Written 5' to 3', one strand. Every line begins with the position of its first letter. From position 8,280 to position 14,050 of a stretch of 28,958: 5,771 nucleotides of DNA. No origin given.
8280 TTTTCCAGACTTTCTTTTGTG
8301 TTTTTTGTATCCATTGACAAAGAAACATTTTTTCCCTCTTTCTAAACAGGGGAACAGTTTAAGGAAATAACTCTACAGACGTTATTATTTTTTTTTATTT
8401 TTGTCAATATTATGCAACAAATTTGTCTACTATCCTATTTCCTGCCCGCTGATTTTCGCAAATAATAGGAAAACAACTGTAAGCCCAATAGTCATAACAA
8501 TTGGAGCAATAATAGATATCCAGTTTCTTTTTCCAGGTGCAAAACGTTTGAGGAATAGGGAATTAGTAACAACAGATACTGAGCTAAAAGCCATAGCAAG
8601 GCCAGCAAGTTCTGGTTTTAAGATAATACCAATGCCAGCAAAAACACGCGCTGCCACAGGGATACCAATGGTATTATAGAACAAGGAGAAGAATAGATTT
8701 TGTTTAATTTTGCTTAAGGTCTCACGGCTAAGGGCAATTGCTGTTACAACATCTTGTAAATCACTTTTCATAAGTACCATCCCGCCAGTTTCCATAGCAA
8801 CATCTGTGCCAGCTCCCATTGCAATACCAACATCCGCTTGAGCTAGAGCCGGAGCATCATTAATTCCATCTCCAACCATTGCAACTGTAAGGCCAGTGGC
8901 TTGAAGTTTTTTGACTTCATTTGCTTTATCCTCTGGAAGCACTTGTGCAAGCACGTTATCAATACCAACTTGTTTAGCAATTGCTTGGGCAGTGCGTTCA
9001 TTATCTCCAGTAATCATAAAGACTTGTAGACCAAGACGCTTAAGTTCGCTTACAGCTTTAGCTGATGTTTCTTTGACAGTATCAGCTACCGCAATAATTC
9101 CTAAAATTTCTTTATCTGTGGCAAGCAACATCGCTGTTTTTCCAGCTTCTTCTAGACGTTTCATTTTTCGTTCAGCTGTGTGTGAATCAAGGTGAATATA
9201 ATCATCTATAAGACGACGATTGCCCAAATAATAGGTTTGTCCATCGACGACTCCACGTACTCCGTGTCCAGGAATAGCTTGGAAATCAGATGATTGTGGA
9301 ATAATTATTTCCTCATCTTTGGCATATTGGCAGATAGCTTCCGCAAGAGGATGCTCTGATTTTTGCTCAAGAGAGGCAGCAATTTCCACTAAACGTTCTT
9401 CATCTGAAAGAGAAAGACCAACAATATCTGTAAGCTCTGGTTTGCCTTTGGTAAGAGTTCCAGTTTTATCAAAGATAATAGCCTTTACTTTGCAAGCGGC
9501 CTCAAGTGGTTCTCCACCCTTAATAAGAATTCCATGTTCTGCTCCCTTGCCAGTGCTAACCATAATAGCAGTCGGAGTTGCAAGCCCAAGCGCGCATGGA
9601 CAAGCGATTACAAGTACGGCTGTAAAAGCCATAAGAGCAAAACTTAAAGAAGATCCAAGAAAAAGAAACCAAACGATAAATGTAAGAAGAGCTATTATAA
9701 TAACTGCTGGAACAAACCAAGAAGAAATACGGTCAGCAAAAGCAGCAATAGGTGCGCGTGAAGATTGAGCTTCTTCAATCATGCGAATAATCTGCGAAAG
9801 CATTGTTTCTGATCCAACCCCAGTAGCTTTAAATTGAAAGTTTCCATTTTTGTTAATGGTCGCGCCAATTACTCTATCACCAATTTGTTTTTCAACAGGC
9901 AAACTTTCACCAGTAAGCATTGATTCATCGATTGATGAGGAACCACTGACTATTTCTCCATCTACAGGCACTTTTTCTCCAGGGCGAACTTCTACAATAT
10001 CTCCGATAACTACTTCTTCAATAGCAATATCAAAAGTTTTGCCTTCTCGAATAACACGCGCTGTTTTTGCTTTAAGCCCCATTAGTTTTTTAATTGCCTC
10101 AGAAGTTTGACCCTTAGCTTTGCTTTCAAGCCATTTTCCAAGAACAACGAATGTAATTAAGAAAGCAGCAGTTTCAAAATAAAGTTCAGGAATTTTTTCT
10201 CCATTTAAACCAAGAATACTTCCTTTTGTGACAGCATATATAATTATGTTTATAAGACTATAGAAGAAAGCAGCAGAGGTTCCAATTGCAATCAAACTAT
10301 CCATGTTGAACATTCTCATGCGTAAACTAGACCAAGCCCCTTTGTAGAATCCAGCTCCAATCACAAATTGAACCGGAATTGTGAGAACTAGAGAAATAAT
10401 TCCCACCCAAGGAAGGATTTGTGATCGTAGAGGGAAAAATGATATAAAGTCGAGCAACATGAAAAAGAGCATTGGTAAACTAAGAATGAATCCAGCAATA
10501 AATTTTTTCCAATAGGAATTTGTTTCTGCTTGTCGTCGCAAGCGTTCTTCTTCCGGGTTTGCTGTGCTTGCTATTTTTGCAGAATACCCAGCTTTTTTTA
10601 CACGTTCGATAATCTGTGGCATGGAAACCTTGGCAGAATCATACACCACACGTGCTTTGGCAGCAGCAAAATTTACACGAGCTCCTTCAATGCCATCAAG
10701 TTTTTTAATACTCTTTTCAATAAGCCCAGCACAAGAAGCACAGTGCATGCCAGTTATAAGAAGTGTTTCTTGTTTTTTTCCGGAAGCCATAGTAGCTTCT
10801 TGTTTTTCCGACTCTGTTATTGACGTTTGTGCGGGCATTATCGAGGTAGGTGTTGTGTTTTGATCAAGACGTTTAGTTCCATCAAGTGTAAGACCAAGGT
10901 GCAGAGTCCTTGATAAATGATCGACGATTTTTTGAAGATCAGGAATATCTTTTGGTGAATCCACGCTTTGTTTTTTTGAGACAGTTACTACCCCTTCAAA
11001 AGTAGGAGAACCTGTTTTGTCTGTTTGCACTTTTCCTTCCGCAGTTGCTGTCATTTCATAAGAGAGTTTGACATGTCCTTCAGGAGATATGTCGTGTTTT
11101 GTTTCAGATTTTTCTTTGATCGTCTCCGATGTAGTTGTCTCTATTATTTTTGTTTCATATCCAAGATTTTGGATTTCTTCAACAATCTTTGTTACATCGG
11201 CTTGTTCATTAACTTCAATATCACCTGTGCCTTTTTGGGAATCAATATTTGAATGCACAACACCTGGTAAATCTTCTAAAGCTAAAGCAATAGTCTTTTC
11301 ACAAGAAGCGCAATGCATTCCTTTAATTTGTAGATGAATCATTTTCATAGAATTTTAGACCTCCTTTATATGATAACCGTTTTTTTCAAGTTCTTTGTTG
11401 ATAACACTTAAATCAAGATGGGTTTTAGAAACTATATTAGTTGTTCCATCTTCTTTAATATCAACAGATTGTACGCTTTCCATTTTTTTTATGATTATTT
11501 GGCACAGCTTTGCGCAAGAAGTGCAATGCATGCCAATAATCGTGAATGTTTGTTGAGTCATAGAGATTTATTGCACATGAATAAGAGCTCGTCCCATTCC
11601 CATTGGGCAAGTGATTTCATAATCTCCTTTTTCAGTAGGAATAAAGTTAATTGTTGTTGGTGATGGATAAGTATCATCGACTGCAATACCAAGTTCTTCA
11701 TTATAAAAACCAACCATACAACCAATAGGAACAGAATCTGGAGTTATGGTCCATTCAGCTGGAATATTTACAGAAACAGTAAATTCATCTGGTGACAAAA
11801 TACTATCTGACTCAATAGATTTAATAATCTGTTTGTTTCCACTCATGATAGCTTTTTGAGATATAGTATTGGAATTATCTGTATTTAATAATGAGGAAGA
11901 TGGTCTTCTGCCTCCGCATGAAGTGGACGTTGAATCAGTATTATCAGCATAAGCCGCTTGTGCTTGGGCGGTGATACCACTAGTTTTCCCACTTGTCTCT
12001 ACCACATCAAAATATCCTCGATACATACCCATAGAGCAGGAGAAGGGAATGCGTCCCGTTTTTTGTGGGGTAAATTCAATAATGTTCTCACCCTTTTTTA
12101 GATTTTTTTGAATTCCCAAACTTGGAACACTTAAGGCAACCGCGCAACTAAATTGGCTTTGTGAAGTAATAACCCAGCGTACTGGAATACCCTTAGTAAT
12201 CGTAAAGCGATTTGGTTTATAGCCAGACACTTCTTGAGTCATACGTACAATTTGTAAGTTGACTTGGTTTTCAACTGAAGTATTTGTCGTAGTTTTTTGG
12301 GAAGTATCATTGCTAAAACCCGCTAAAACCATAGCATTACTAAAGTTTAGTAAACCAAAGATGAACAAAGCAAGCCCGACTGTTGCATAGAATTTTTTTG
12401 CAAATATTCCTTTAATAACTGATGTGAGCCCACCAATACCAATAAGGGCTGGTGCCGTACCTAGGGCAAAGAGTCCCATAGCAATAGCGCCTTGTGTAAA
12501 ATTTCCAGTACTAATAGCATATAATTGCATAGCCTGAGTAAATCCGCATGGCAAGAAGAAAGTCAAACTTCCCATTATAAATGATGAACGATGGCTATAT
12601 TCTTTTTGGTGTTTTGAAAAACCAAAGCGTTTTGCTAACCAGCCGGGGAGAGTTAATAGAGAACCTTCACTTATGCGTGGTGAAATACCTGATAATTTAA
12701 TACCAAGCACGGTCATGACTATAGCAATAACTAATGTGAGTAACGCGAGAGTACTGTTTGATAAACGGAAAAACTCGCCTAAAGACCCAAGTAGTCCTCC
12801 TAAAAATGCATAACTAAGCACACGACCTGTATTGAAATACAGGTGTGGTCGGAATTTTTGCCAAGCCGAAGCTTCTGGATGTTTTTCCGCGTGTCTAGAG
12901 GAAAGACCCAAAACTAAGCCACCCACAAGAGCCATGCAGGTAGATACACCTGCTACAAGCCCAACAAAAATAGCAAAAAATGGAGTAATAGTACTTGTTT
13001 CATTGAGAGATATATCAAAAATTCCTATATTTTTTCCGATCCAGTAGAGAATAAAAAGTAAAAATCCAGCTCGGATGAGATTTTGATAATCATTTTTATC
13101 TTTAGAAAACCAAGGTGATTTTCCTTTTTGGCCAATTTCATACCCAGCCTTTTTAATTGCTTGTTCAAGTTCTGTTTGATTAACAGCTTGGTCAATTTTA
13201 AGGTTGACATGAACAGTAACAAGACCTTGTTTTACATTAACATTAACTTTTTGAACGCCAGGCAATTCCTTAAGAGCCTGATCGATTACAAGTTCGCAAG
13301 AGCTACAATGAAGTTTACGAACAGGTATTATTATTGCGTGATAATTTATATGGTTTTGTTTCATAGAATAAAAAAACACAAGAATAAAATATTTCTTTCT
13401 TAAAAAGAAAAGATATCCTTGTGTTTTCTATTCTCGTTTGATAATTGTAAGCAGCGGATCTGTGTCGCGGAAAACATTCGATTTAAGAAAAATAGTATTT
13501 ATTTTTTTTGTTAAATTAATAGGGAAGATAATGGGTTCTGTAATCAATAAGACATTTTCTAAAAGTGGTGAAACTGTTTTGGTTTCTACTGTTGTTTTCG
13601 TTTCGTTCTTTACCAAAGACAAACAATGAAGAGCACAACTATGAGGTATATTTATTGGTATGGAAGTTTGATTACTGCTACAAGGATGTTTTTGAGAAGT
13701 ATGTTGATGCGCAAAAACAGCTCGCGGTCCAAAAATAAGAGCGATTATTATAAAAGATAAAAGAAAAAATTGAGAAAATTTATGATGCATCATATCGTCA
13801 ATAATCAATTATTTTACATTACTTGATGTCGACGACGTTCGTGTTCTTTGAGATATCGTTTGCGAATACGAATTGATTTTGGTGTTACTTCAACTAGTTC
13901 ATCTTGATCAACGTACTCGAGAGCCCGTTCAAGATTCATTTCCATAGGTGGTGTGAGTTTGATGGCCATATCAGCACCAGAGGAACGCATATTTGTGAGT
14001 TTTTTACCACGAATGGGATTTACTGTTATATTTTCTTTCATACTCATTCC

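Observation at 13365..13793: Candidate copper-sensing leader peptide plus hairpin controlling a repressor-less cop operon (CutF/CruR-like, no Pro-rich arrest motif)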

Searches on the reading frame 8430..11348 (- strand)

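Call 3: search_protein_families(library=pfam, proteins=[window:8430-11348:-], max_evalue=1)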
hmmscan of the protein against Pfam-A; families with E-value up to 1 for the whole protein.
window:8430-11348:- (972 aa): 10 families
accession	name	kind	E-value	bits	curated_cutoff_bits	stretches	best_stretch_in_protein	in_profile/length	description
PF00122.25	E1-E2_ATPase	-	7.4e-63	211.8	28.1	1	425-605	2-181/181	E1-E2 ATPase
PF00702.32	Hydrolase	-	1.7e-41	143.2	26.4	1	621-839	1-191/191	haloacid dehalogenase-like hydrolase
PF00403.32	HMA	-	4.7e-30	104.2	24.8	2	195-255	1-61/62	Heavy-metal-associated domain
PF12710.13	HAD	-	0.00049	21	27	1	757-835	85-188/189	haloacid dehalogenase-like hydrolase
PF22723.2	NA-iREase2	-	0.0061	17.4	27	0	44-79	37-72/119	NACHT-associated inactive Restriction Endonuclease 2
PF19803.4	DUF6286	-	0.017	16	35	1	186-253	20-87/108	Family of unknown function (DUF6286)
PF08282.18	Hydrolase_3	-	0.022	14.9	20.9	1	813-857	197-241/255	haloacid dehalogenase-like hydrolase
PF13419.12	HAD_2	-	0.058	13.9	23.8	1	761-838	83-171/178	Haloacid dehalogenase-like hydrolase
PF15013.11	CCSMST1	-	0.07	13.7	26.1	0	542-564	27-49/74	CCSMST1 family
PF18152.6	DAHP_snth_FXD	-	0.3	11.4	27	0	49-73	11-35/67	DAHP synthase ferredoxin-like domain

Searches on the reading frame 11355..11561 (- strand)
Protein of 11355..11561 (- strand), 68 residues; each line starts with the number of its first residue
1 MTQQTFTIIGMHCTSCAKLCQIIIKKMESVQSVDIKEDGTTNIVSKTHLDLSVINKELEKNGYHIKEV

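Call 3: search_protein_families(library=pfam, proteins=[window:11355-11561:-], max_evalue=1)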
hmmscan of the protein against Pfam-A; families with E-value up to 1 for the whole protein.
window:11355-11561:- (68 aa): 1 family
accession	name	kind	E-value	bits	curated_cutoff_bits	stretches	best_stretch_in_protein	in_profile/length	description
PF00403.32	HMA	-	8.9e-08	32.8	24.8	1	5-64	1-62/62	Heavy-metal-associated domain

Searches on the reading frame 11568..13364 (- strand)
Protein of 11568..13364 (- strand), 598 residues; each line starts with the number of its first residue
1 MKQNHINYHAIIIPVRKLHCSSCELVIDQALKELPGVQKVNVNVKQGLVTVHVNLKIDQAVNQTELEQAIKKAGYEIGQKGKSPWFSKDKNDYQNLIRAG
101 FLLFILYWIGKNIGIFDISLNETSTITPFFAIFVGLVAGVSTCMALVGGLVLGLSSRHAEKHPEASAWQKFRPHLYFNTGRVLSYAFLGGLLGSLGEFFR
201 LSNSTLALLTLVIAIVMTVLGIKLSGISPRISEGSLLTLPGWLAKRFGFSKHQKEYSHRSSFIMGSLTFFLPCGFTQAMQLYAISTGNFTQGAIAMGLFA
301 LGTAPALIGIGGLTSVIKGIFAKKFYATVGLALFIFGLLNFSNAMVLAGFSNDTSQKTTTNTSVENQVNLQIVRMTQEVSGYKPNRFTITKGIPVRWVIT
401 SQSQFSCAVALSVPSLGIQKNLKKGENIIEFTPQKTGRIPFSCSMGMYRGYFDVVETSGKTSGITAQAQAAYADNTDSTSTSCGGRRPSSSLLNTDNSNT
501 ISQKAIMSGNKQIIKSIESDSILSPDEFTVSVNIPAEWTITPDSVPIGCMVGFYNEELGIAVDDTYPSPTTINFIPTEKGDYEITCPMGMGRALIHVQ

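Call 3: search_protein_families(library=pfam, proteins=[window:11568-13364:-], max_evalue=1)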
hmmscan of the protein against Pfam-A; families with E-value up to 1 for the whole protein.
window:11568-13364:- (598 aa): 5 families
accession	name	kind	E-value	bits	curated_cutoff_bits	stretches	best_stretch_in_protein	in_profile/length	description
PF13386.12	DsbD_2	-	1e-31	110.8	24.9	1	131-338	2-198/199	Cytochrome C biogenesis protein transmembrane region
PF13473.12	Cupredoxin_1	-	1.3e-12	48.1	27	2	370-450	20-100/104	Cupredoxin-like domain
PF00403.32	HMA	-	1.4e-12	48.3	24.8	1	14-76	3-62/62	Heavy-metal-associated domain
PF22466.2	PSF3_N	-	0.0061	16.9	27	0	398-428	6-35/53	PSF3 N-terminal domain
PF19803.4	DUF6286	-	0.014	16.3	35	1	21-71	38-89/108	Family of unknown function (DUF6286)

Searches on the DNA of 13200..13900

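Call 41: search_rna_families(source=window, start=13200, end=13900, threshold=evalue, max_evalue=10)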
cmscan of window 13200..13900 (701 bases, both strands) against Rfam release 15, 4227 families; matches with E-value up to 10: 11.
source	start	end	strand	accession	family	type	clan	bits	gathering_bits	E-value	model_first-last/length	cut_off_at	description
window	13370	13427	+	RF04352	Plastid-psbA-4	Cis-reg;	CL00153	30.9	56.8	0.0022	1-61/61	no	Plastid-psbA-4 3UTR RNA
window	13371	13425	-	RF04344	Plastid-psbA-3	Cis-reg;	CL00153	25.8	48.4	0.022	1-57/57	no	Plastid-psbA-3 3UTR RNA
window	13372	13428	-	RF02526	SSRC34_1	Gene; sRNA;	-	19.4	64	4.9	41-94/128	no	Streptococcus sRNA SSRC34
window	13358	13428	-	RF02663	GmglnB1_5p_UTR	Cis-reg;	-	19.2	54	0.76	1-85/85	no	GmglnB1 5'UTR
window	13558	13639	+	RF01797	fstAT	Gene; antitoxin;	-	17.2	72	3.4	1-94/94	no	Fst antitoxin sRNA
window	13347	13388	-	RF03410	mir-1891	Gene; miRNA;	-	17.1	70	1.8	23-64/87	no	mir-1891 microRNA precursor family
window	13373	13427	-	RF00695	MIR398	Gene; miRNA;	-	16.7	55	0.71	24-86/109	no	MIR398 microRNA precursor family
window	13373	13427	+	RF00695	MIR398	Gene; miRNA;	-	14.9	55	2.3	24-86/109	no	MIR398 microRNA precursor family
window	13562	13599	+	RF00290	BaMV_CRE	Cis-reg;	-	13.9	100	3.1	1-140/140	no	Bamboo mosaic potexvirus (BaMV) cis-regulatory element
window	13695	13791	+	RF02111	IS009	Gene;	-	11.7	117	3.1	1-199/199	no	IS009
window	13363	13436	-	RF04133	MIR2646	Gene; miRNA;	-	11.7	245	7.5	67-191/256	no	MIR2646 microRNA precursor family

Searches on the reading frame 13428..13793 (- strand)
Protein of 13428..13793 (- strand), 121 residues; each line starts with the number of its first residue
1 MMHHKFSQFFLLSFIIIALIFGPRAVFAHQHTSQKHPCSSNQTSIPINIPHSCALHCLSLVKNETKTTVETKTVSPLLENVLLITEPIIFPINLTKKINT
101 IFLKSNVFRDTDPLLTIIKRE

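Call 3: search_protein_families(library=pfam, proteins=[window:13428-13793:-], max_evalue=1)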
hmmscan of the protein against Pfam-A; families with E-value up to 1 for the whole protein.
window:13428-13793:- (121 aa): 0 families

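Call 10: find_homologous_proteins(query=window:13428-13793:-, max_evalue=0.01)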
Query window:13428-13793:- (121 aa): 1 proteins with E <= 0.01 among 5 candidates.
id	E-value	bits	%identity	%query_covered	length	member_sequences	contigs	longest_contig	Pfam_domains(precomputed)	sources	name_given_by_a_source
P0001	3.2e-71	255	100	99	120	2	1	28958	-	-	-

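Call 18: search_protein_representatives(protein=window:13428-13793:-)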
Query: 121 residues. Proteins with E-value up to 0.001 (for the whole library): 5; up to 1e-10: 1; up to 1e-30: 1. The best 5 are listed.
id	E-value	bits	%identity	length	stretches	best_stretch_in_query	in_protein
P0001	1.0e-71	254.6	100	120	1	2-121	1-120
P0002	2.0e-08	50.7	33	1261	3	59-104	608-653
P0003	7.2e-08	48.9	42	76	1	51-121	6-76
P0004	5.0e-06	43.0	36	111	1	10-121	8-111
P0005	3.7e-05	40.2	33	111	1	3-121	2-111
